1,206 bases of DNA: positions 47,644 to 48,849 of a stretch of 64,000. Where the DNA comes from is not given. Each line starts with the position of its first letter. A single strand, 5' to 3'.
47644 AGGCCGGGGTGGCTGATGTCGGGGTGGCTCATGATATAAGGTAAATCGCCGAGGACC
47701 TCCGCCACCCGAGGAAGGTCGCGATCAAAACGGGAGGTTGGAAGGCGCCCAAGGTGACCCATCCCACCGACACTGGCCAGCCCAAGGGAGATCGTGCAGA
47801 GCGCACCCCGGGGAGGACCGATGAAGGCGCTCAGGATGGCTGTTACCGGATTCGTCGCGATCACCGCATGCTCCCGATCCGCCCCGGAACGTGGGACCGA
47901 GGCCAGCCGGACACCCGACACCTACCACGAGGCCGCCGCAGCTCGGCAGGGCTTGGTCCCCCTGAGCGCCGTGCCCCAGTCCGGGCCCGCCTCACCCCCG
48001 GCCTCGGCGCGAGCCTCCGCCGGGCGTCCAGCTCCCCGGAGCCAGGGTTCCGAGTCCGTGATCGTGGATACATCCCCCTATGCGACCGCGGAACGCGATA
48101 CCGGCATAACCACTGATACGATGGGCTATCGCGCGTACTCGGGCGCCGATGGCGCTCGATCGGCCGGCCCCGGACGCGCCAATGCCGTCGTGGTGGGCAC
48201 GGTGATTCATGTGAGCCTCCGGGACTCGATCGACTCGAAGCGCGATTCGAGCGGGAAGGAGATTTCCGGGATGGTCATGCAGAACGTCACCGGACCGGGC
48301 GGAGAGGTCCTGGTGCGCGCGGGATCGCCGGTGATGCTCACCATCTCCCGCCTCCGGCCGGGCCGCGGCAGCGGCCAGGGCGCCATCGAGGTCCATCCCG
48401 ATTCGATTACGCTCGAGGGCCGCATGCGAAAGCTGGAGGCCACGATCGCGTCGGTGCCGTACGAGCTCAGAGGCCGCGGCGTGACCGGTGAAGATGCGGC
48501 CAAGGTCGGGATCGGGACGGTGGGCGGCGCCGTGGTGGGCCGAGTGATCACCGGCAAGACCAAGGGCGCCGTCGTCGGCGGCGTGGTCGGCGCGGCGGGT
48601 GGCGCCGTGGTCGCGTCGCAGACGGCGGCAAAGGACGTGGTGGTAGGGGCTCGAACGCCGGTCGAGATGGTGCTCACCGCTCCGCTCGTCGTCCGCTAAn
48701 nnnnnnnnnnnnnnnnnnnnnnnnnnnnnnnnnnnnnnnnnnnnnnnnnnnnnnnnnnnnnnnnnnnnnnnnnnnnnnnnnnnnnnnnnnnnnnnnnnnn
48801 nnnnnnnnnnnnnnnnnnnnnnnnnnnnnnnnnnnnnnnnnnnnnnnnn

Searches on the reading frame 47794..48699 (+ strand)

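Call 10: search_protein_families(library=pfam, proteins=[window:47794-48699:+], max_evalue=0.1)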
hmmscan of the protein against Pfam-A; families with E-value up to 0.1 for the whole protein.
window:47794-48699:+ (301 aa): 4 families
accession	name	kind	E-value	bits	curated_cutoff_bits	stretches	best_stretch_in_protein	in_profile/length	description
PF05433.20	Rick_17kDa_Anti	-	0.00014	22.1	24.2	1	239-276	4-41/43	Glycine zipper 2TM domain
PF13488.11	Gly-zipper_Omp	-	0.00018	21.8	25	1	239-279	4-44/46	Glycine zipper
PF13441.11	Gly-zipper_YMGG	-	0.0004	20.5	28.9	1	235-275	4-44/45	YMGG-like Gly-zipper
PF20721.2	C19orf12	-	0.072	13.3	30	0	231-277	38-83/163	C19orf12-like protein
